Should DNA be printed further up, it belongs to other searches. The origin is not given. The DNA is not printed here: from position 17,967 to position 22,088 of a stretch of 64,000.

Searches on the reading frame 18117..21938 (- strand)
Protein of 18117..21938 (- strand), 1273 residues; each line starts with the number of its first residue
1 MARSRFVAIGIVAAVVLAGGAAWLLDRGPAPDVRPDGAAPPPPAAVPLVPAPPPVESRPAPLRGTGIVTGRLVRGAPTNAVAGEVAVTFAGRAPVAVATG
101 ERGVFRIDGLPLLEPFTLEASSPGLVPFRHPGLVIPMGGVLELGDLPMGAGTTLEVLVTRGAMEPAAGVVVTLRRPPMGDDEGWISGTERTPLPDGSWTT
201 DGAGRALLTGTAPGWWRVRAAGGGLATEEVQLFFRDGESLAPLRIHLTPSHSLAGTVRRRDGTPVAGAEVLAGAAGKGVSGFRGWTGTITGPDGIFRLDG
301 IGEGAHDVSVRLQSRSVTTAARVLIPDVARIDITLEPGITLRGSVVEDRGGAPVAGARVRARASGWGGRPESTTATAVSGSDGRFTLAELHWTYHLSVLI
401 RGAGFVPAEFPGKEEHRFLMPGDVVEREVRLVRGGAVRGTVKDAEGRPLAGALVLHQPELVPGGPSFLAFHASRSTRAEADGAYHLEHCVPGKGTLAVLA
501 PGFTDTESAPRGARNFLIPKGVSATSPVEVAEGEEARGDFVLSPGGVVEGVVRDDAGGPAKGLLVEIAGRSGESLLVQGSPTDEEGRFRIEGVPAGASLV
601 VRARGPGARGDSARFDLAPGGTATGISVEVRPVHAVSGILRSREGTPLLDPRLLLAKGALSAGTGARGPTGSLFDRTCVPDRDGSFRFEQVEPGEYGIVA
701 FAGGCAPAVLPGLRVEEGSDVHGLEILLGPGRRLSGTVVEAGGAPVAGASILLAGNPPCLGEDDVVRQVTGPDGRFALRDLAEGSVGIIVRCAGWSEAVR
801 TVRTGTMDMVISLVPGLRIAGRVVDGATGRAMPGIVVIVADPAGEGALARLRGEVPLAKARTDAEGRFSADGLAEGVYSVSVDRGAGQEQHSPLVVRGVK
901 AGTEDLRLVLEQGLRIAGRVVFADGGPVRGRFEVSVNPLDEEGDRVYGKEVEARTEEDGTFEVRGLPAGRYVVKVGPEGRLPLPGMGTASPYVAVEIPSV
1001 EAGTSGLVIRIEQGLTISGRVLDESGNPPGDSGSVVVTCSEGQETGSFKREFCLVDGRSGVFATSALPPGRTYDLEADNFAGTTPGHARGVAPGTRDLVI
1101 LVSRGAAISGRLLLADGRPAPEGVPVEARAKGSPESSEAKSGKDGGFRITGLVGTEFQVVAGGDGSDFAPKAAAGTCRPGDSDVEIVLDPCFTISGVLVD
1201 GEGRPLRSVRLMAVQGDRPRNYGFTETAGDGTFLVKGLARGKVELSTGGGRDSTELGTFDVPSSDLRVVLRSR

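Call 22: search_protein_families(library=pfam, proteins=[window:18117-21938:-], max_evalue=0.001)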
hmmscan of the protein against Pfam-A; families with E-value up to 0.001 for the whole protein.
window:18117-21938:- (1273 aa): 11 families
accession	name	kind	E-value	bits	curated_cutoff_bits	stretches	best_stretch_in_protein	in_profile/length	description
PF13620.12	CarboxypepD_reg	-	3.4e-91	300.1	32.3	9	819-900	2-73/82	Carboxypeptidase regulatory-like domain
PF13715.12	CarbopepD_reg_2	-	1.6e-25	89.4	32.2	0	734-805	1-65/88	CarboxypepD_reg-like domain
PF17210.9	SdrD_B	-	2.2e-10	41.2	29.7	0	853-889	36-71/112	SdrD B-like domain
PF02369.22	Big_1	-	1.3e-09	38.5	34.9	0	549-590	22-64/93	Bacterial Ig-like domain (group 1)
PF17802.7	SpaA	-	7e-09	36.2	23.1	0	941-974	26-57/91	Prealbumin-like fold domain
PF15976.11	CooC_C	-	7e-09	36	29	0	419-458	1-40/93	CS1-pili formation C-terminal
PF09430.16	EMC7_beta-sandw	-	8.6e-09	36.1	26.6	0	950-975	20-45/122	ER membrane protein complex subunit 7, beta-sandwich domain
PF10670.15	DUF4198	-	1.2e-07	32.5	34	0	921-975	153-205/209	Domain of unknown function (DUF4198)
PF14686.12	fn3_3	-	1e-06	28.8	24.4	0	681-706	32-57/75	Polysaccharide lyase family 4, domain II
PF00775.27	Dioxygenase_C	-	1.2e-05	25.3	27.3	0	674-699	74-99/182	Dioxygenase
PF23193.1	NOMO_3rd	-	0.00085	19.8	27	0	679-701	63-85/120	NOMO third transthyretin-like domain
